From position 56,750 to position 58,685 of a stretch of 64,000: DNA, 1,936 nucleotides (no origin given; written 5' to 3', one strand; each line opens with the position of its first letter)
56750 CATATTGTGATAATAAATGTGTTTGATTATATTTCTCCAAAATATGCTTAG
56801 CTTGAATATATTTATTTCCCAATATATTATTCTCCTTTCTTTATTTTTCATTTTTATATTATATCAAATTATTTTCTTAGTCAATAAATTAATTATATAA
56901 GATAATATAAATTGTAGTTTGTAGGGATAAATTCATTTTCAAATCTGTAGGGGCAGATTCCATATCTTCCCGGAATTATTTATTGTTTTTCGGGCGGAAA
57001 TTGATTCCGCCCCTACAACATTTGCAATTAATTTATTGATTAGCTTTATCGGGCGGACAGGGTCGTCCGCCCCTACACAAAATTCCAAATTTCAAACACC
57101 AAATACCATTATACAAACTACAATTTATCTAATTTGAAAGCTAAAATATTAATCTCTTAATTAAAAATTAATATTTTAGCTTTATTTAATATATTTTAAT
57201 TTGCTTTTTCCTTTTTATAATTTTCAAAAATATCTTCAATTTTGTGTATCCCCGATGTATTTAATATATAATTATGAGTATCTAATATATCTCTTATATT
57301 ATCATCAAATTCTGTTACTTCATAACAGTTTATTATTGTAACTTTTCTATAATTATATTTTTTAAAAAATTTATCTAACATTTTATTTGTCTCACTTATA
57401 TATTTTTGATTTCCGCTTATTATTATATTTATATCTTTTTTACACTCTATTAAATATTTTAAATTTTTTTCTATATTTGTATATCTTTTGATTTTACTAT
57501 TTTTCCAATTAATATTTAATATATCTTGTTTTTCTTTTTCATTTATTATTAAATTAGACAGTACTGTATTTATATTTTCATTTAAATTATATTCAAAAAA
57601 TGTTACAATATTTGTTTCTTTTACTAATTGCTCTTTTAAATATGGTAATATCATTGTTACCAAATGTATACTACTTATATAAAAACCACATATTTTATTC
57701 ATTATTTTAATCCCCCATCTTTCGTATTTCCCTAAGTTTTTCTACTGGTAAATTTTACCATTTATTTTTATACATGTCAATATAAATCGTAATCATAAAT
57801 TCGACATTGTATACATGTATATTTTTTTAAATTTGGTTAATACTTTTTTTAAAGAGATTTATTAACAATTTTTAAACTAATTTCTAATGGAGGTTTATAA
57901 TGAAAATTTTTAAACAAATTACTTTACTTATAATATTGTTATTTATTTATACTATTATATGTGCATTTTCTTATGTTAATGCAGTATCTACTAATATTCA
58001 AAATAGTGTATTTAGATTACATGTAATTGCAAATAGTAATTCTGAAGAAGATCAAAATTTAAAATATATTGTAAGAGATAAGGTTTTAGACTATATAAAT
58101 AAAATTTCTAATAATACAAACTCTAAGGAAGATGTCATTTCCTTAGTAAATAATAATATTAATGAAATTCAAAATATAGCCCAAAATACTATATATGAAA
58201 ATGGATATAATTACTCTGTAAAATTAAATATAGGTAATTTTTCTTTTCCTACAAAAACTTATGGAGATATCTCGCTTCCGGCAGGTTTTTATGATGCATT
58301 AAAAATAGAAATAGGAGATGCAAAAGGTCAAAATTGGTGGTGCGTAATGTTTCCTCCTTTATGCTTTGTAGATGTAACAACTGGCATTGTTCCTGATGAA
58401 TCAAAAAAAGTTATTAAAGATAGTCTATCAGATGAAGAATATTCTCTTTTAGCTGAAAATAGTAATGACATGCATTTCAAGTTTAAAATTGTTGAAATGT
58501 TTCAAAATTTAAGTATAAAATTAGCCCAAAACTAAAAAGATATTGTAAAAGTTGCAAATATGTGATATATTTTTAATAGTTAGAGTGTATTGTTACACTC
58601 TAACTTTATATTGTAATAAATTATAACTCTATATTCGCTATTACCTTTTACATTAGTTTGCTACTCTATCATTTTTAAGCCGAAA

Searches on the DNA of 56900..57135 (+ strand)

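Call 45: search_dna_similar(query=window:56900-57135:+, collection=plasmids, mode=distant, max_evalue=0.01, max_rows=15)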
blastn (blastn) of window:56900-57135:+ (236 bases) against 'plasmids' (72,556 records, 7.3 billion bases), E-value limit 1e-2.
Records with a match: 1; places in all: 26; records where one place covers at least 80% of the query: 0.
Best place of each record, by identity: 90-95% 1.
By first word of the organism name: Vescimonas 1.
By predicted mobility (MOB-suite, as given by PLSDB): non-mobilizable 1.
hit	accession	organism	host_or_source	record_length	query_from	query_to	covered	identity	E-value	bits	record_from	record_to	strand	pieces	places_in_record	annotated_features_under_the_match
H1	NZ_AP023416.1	Vescimonas fastidiosa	Homo sapiens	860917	148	187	17%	90.0%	3e-5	55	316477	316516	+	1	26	none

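Call 46: search_dna_similar(query=window:56900-57135:+, collection=phages, mode=distant, max_evalue=0.01, max_rows=15)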
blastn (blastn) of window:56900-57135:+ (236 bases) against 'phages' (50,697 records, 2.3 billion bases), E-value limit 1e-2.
No match.

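Call 47: get_annotated_region(hit=H1, flank=6000)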
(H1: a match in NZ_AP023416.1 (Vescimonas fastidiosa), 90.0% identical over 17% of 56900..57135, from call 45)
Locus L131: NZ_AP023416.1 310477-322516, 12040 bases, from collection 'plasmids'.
description: Vescimonas fastidiosa strain MM35 plasmid pMM35_01
organism: Vescimonas fastidiosa (NCBI taxid 2714353)
taxonomy: Bacteria; Bacillota; Clostridia; Eubacteriales; Oscillospiraceae; Vescimonas; Vescimonas fastidiosa
host: -; source: Homo sapiens; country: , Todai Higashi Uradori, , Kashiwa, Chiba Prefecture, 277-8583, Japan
typing (MOB-suite, as given by PLSDB): non-mobilizable
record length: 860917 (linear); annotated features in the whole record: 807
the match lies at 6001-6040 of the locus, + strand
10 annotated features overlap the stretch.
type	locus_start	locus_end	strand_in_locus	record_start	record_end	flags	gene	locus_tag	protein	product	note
CDS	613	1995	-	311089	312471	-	-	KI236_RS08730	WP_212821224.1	MATE family efflux transporter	-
CDS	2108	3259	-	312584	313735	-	-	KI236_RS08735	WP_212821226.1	alanine--tRNA ligase-related protein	GO:0006419 - alanyl-tRNA aminoacylation [Evidence IEA]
CDS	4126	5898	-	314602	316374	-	aspS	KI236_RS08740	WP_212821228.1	aspartate--tRNA ligase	GO:0006418 - tRNA aminoacylation for protein translation [Evidence IEA]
CDS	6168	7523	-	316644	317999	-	hisS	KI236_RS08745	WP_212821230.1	histidine--tRNA ligase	GO:0006427 - histidyl-tRNA aminoacylation [Evidence IEA]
CDS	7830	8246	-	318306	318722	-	-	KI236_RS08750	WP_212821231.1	methylglyoxal synthase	GO:0019242 - methylglyoxal biosynthetic process [Evidence IEA]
CDS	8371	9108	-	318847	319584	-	minD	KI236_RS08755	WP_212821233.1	septum site-determining protein MinD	GO:0000918 - division septum site selection [Evidence IEA]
CDS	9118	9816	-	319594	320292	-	rsmG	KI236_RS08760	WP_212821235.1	16S rRNA (guanine(527)-N(7))-methyltransferase RsmG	GO:0046118 - 7-methylguanosine biosynthetic process [Evidence IEA]; GO:0031167 - rRNA methylation [Evidence IEA]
CDS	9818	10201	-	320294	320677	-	mscL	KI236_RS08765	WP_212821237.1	large conductance mechanosensitive channel protein MscL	GO:0006810 - transport [Evidence IEA]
CDS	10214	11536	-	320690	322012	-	serS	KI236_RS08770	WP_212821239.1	serine--tRNA ligase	GO:0006434 - seryl-tRNA aminoacylation [Evidence IEA]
CDS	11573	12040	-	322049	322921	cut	-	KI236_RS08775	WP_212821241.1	ParB/RepB/Spo0J family partition protein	GO:0007059 - chromosome segregation [Evidence IEA]; GO:0000910 - cytokinesis [Evidence IEA]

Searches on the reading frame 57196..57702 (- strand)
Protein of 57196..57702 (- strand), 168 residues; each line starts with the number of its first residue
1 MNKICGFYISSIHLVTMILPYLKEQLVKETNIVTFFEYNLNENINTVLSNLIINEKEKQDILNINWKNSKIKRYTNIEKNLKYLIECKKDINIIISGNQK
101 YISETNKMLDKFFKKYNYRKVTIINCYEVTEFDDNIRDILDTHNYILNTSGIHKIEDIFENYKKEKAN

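Call 57: search_protein_families(library=pfam, proteins=[window:57196-57702:-], max_evalue=0.01)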
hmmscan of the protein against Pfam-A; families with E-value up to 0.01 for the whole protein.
window:57196-57702:- (168 aa): 1 family
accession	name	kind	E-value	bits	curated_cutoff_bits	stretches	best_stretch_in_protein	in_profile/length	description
PF18208.6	NES_C_h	-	0.0028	18.3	26.6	1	56-131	27-101/109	Nicking enzyme C-terminal middle helical domain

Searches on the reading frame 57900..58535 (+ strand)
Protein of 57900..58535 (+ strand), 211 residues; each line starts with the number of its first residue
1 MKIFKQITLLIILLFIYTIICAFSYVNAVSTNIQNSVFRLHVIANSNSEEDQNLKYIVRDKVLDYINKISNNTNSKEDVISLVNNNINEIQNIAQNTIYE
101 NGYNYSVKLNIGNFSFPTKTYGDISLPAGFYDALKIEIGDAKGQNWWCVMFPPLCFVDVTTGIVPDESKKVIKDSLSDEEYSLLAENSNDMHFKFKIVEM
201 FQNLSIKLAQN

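Call 88: find_encoding_contigs(protein=window:57900-58535:+, flank=3000, max_places=8)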
Protein window:57900-58535:+ (211 aa): 4 contigs read that carry it; 2 places shown.
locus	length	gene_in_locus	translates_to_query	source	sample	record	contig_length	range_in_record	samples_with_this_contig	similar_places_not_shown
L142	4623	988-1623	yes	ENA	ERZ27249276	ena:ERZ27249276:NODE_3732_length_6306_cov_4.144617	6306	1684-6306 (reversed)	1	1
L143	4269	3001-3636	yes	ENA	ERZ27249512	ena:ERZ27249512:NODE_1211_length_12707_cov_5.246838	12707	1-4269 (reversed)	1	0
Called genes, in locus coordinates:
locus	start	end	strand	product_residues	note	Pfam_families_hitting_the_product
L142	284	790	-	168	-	-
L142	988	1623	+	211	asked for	PF09551:Spore_II_R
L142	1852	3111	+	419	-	PF00275:EPSP_synthase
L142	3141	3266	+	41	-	-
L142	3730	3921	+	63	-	-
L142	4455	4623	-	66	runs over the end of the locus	-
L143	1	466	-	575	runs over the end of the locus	PF02878:PGM_PMM_I, PF02879:PGM_PMM_II, PF02880:PGM_PMM_III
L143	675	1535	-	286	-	PF01704:UDPGP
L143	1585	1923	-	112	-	-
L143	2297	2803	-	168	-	-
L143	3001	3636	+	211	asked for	PF09551:Spore_II_R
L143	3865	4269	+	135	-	?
